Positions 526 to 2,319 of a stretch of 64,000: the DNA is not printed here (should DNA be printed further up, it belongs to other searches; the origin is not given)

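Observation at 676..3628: Tandem paralogous radical SAM enzymes with N-terminal rubredoxin-like zinc ribbons (Tes/GDGT-MAS-like?)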

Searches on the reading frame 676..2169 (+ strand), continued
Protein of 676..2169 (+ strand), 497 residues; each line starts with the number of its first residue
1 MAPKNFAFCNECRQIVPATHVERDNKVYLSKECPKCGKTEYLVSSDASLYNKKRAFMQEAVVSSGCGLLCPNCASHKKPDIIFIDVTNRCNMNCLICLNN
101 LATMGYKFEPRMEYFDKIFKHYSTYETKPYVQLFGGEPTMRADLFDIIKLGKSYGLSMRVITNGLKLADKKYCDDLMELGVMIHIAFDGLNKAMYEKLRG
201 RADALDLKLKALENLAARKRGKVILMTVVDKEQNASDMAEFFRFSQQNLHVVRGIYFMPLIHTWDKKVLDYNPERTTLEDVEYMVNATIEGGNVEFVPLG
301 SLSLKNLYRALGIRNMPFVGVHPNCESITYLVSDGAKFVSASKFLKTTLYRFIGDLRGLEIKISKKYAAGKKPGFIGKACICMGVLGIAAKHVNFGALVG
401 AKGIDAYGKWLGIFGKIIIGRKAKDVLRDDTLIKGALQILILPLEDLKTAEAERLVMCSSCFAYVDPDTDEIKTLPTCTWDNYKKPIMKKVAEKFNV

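Call 12: find_related_loci(query=window:676-2166:+, collection=genome_contigs, flank=10000)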
Query window:676-2166:+ (497 aa) in genome_contigs; peptide patterns used: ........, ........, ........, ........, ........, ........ (x = any residue, [..] = any of these).
44 stretches matched a pattern; 17 encode a relative of the query (tblastn E <= 1e-3); 17 distinct loci.
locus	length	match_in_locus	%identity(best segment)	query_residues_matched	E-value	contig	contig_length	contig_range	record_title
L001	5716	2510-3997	93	1-497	0e+0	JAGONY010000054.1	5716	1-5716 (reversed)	MAG: Candidatus Omnitrophota bacterium isolate Go_SlDig_bin_77 Go_SlDig_46778_length_5716_cov_4.244230, whole genome sho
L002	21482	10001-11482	90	4-497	0e+0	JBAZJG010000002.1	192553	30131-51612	MAG: Candidatus Omnitrophota bacterium isolate SO_2017_LW4_113 scaffold_226_c1_LW137-91_2017, whole genome shotgun seque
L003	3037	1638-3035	87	4-470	0e+0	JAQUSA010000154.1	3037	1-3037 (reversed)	MAG: Candidatus Omnitrophota bacterium isolate STD1_86 NODE_164743_length_3037_cov_4.278351_Sandtown_D1, whole genome sh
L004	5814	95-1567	68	4-497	0e+0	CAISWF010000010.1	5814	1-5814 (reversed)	MAG: Candidatus Omnitrophica bacterium isolate E3_bin-509 genome assembly, contig: bin-509:010/171, whole genome shotgun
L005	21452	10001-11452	56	5-496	0e+0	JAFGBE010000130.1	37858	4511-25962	MAG: Candidatus Auribacterota bacterium isolate Zod_Metabat.1009 k87_9344837, whole genome shotgun sequence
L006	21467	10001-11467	51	5-496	4e-173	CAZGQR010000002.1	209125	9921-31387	MAG TPA_asm: uncultured Planctomycetia bacterium isolate binchicken_co334_155 genome assembly, contig: NODE_32_length_20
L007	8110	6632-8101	52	5-496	3e-179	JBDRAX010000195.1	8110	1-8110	MAG: Candidatus Omnitrophota bacterium isolate MEGAHIT-group-1.1021 k141_5053954, whole genome shotgun sequence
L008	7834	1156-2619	49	5-496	5e-165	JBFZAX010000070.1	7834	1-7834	MAG: Candidatus Omnitrophota bacterium isolate PPR_0478 k121_1184057, whole genome shotgun sequence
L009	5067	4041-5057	55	5-346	3e-131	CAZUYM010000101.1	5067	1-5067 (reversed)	MAG TPA_asm: uncultured Planctomycetia bacterium isolate binchicken_co171_70 genome assembly, contig: NODE_7019_length_5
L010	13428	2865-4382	39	5-496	1e-119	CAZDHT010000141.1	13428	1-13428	MAG TPA_asm: uncultured Planctomycetota bacterium isolate binchicken_co89_634 genome assembly, contig: NODE_8821_length_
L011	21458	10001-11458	36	6-495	5e-94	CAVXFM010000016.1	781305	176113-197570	MAG: uncultured delta proteobacterium isolate MFD02416.bin.1.343 genome assembly, contig: contig_49072, whole genome sho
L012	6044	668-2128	34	6-496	2e-84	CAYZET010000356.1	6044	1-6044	MAG TPA_asm: uncultured Syntrophaceae bacterium isolate binchicken_co107_432 genome assembly, contig: NODE_27168_length_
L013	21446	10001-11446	34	6-491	1e-83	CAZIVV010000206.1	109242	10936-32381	MAG TPA_asm: uncultured Desulfomonile sp. isolate binchicken_co229_27 genome assembly, contig: k141_1169897, whole genom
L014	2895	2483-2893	89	5-141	1e-83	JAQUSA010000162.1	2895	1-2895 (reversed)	MAG: Candidatus Omnitrophota bacterium isolate STD1_86 NODE_180715_length_2895_cov_4.750000_Sandtown_D1, whole genome sh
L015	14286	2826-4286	33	6-496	1e-81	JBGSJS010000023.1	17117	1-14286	MAG: Desulfomonilaceae bacterium isolate JTS-AC162 k141_2469558, whole genome shotgun sequence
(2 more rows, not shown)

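Call 21: find_encoding_contigs(protein=window:676-2169:+, flank=10000, max_places=4)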
Protein window:676-2169:+ (497 aa): no gene with exactly this product is on record in the collection.

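Call 22: find_encoding_contigs(protein=P0110, flank=10000, max_places=3)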
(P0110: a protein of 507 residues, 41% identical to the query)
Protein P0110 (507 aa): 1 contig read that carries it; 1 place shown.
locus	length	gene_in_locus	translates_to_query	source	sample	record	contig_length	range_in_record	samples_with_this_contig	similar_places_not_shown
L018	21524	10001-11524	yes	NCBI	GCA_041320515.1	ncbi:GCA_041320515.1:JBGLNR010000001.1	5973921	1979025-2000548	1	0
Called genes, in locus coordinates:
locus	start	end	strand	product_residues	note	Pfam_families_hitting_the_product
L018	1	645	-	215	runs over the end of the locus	PF06971:Put_DNA-bind_N, PF01408:GFO_IDH_MocA (weak), PF02629:CoA_binding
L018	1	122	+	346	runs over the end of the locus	-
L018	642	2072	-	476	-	PF00069:Pkinase, PF07714:PK_Tyr_Ser-Thr, PF14531:Kinase-like (faint)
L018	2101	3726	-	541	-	PF16697:Yop-YscD_cpl, PF00498:FHA, PF01590:GAF, PF13185:GAF_2, PF13492:GAF_3, PF02518:HATPase_c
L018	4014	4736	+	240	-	PF00106:adh_short, PF08659:KR, PF13561:adh_short_C2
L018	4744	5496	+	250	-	PF00702:Hydrolase, PF13344:Hydrolase_6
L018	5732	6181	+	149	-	PF02082:Rrf2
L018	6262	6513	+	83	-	PF09834:DUF2061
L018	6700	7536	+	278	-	PF13531:SBP_bac_11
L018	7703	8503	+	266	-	PF01946:Thi4, PF01494:FAD_binding_3 (weak), PF00890:FAD_binding_2 (faint), PF01266:DAO (faint), PF03486:HI0933_like (weak), PF12831:FAD_oxidored (weak), PF13450:NAD_binding_8 (weak)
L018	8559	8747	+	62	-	-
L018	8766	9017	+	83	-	PF01206:TusA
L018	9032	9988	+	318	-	PF03460:NIR_SIR_ferr, PF00037:Fer4 (faint), PF01077:NIR_SIR, PF12797:Fer4_2 (faint), PF12837:Fer4_6 (weak), PF13237:Fer4_10, PF12838:Fer4_7, PF13187:Fer4_9 (weak)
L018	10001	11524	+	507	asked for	PF23545:Zn_ribbon_HMPTM, PF04055:Radical_SAM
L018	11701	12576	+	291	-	PF04055:Radical_SAM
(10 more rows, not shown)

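Call 39: search_protein_representatives(protein=window:676-2166:+)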
Query: 497 residues. Proteins with E-value up to 0.001 (for the whole library): 12569; up to 1e-10: 1381; up to 1e-30: 99. The best 150 are listed.
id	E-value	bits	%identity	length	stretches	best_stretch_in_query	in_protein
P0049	4.1e-158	543.3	50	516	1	5-496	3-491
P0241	1.2e-129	449.3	42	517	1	5-495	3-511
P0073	3.4e-127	441.3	48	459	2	4-220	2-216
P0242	1.1e-116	406.6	41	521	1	1-495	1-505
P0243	2.5e-115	402.1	40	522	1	5-495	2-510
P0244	2.6e-114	398.8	41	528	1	5-493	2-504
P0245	3.4e-112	391.8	40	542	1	4-496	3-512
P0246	8.8e-111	387.2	42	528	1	4-495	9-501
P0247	3.2e-110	385.3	52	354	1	152-496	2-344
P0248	1.6e-100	353.3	46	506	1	5-366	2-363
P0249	2.4e-97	342.9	38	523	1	3-490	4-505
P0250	1.3e-95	337.2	37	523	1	3-495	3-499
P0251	2.1e-94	333.2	36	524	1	5-496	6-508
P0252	2.8e-93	329.5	38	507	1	3-495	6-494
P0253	3.5e-87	309.3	36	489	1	5-492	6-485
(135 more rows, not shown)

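Call 48: predict_structure(alignment_id=A1)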
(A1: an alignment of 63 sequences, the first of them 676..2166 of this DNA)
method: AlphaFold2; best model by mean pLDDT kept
length: 497 residues; sequences in the alignment: 63
mean_pLDDT: 93.1   pTM: 0.92
mean pLDDT of the five models: 93.1, 92.7, 92.3, 91.6, 89.9
residues with pLDDT >= 90: 403; 70-90: 85; 50-70: 9; < 50: 0
segments of 3 or more residues with pLDDT < 50: none
pLDDT, mean of each block of 10 residues (from residue 1): 84 95 98 97 97 89 76 87 95 84 86 98 95 92 98 98 96 96 95 92 96 93 94 95 96 96 88 94 97 94 91 82 90 96 96 96 86 92 97 97 97 97 96 97 89 90 96 94 92 94
secondary structure, 60 per line:
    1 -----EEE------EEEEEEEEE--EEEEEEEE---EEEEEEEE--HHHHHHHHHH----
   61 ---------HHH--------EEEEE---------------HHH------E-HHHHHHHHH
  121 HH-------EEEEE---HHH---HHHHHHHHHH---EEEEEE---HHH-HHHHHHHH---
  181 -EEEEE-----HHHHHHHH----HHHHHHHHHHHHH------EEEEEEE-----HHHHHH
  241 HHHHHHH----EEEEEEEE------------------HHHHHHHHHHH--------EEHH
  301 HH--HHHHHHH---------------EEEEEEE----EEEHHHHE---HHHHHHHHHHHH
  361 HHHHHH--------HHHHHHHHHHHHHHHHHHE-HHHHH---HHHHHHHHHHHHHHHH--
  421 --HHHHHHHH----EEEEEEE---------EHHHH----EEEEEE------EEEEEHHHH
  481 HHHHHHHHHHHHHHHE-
elements in order: E6-8 E15-23 E26-33 E37-44 H47-56 E81-85 H112-122 E130-134 H144-153 E157-162 H170-177 E182-186 H192-199 H204-216 E223-229 H235-247 E252-259 H278-288 H299-302 H305-311 E327-333 E338-340 H341-344 H349-366 H375-392 H395-399 H403-418 H423-430 E435-441 H452-455 E460-465 E472-476 H477-495

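Call 52: fold_search(model_id=the predicted structure, library=pdb)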
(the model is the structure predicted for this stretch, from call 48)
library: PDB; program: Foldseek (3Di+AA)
matches with E <= 10: 1250; with E <= 0.001: 94
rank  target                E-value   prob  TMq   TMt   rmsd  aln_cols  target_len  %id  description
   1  7tol                  3.1e-32  1.00  0.79  0.79   5.0       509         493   26  X-ray crystal structure of glycerol dibiphytanyl glycerol tetraether - macrocyclic archaeol synthase (GDGT-MAS) from Met (released 2022-08-31)
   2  7tom                  4.2e-32  1.00  0.77  0.77   5.3       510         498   26  X-ray crystal structure of glycerol dibiphytanyl glycerol tetraether - macrocyclic archaeol synthase (GDGT-MAS) from Met (released 2022-08-31)
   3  7vob                  6.6e-10  1.00  0.35  0.52   3.9       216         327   23  The crystal structure of a Radical SAM Enzyme BlsE involved in the Biosynthesis of Blasticidin S (released 2022-05-04)
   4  2fb2_B                9.9e-10  1.00  0.34  0.51   4.4       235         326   21  Structure of the MoaA Arg17/266/268/Ala triple mutant (released 2006-05-09)
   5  2fb2_A                1.4e-09  1.00  0.35  0.51   4.6       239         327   20  Structure of the MoaA Arg17/266/268/Ala triple mutant (released 2006-05-09)
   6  7bi7_B                5.4e-09  1.00  0.35  0.61   8.3       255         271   19  An Unexpected P-Cluster like Intermediate En Route to the Nitrogenase FeMo-co (released 2021-03-10)
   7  8hzv_D                5.7e-09  1.00  0.32  0.34  14.9       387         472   15  The crystal structure of a Radical SAM Enzyme DesII (released 2024-07-10)
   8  6efn                  6.1e-09  1.00  0.36  0.45  14.2       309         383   14  Structure of a RiPP maturase, SkfB (released 2018-10-24)
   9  1tv7_B                1.7e-08  1.00  0.35  0.52   4.2       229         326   20  Structure of the S-adenosylmethionine dependent Enzyme MoaA (released 2004-08-31)
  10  7bi7_A                2.1e-08  1.00  0.35  0.59   8.3       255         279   19  An Unexpected P-Cluster like Intermediate En Route to the Nitrogenase FeMo-co (released 2021-03-10)
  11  8hzy_B                2.2e-08  1.00  0.31  0.34   6.3       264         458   15  The crystal structure of a Radical SAM Enzyme DesII (released 2024-07-10)
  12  8hzv_C                2.3e-08  1.00  0.33  0.34   4.4       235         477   16  The crystal structure of a Radical SAM Enzyme DesII (released 2024-07-10)
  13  1tv7_A                5.0e-08  1.00  0.35  0.52   4.3       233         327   21  Structure of the S-adenosylmethionine dependent Enzyme MoaA (released 2004-08-31)
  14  7jmb_A                5.3e-08  1.00  0.35  0.63   4.5       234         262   20  Crystal structure of Nitrogenase iron-molybdenum cofactor biosynthesis enzyme NifB from Methanothermobacter thermautot (released 2020-10-28)
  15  8hzv_B                8.4e-08  1.00  0.30  0.31   3.8       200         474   18  The crystal structure of a Radical SAM Enzyme DesII (released 2024-07-10)
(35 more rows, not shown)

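Call 71: find_encoding_contigs(protein=P0081, flank=10000, max_places=1)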
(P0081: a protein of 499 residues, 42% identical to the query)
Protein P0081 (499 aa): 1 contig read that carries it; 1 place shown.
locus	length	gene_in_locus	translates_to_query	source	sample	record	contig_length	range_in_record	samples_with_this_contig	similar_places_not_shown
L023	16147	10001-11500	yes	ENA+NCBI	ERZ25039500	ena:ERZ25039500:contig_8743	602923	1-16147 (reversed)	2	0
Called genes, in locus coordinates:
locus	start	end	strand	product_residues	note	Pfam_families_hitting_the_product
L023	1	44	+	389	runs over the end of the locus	-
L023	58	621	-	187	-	PF08207:EFP_N, PF01132:EFP, PF09285:Elong-fact-P_C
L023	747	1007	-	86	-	-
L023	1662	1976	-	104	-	-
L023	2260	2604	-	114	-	-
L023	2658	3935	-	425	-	-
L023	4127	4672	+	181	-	-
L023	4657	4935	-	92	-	-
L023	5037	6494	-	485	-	PF00266:Aminotran_5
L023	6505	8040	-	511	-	PF23545:Zn_ribbon_HMPTM, PF04055:Radical_SAM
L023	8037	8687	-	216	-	-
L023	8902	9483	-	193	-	-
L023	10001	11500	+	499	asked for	PF23545:Zn_ribbon_HMPTM, PF04055:Radical_SAM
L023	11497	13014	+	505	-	PF23545:Zn_ribbon_HMPTM, PF04055:Radical_SAM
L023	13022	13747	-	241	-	-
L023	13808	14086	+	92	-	-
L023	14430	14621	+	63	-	-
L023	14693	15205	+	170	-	PF04002:RadC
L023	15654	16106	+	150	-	-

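Call 72: find_encoding_contigs(protein=P0078, flank=10000, max_places=1)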
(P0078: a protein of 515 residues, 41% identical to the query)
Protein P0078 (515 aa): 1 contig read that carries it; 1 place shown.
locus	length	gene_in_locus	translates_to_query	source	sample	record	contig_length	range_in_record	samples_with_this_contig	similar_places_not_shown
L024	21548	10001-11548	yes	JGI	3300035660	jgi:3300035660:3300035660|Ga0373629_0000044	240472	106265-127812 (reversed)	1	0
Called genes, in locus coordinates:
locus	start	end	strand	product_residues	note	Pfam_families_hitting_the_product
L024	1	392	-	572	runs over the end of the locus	PF04326:SLFN_AlbA_2, PF13412:HTH_24 (faint), PF13749:HATPase_c_4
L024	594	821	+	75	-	-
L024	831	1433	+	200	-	-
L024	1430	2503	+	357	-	PF02086:MethyltransfD12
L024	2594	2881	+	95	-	-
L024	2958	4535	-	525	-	-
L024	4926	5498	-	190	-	-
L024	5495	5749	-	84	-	-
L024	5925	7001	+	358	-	PF01926:MMR_HSR1 (weak), PF06071:YchF-GTPase_C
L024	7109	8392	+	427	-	PF01041:DegT_DnrJ_EryC1, PF00155:Aminotran_1_2, PF01212:Beta_elim_lyase (weak)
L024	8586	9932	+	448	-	PF14821:Thr_synth_N, PF00291:PALP, PF24857:THR4_C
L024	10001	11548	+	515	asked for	PF23545:Zn_ribbon_HMPTM, PF04055:Radical_SAM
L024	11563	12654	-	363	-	PF07676:PD40 (faint), PF14583:Pectate_lyase22, PF26549:Tricorn_N (faint)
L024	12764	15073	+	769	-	PF08487:VIT, PF00092:VWA, PF05762:VWA_CoxE (weak), PF13768:VWA_3, PF13519:VWA_2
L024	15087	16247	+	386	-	PF20208:ARPP-1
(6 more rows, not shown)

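Call 73: find_encoding_contigs(protein=P0067, flank=10000, max_places=1)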
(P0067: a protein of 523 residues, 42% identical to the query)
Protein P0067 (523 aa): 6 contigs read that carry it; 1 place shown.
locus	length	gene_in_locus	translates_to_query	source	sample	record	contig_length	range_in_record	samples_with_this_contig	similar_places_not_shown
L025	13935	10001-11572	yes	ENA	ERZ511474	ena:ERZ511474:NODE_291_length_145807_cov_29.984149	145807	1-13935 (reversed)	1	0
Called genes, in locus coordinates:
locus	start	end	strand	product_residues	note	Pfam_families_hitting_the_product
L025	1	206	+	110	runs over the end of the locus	-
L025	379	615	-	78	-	PF02416:TatA_B_E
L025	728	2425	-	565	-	-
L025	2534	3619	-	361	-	PF00365:PFK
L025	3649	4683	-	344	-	PF01408:GFO_IDH_MocA, PF22725:GFO_IDH_MocA_C3, PF02894:GFO_IDH_MocA_C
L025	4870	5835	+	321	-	PF00892:EamA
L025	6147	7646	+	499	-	PF00478:IMPDH, PF03060:NMO (faint), PF00571:CBS (weak), PF01070:FMN_dh (weak), PF00571:CBS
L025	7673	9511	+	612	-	PF00069:Pkinase, PF07714:PK_Tyr_Ser-Thr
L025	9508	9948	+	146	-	PF02130:YbeY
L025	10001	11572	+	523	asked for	PF23545:Zn_ribbon_HMPTM, PF04055:Radical_SAM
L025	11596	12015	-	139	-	PF10722:YbjN, PF22551:TY-Chap1 (weak)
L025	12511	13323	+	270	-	-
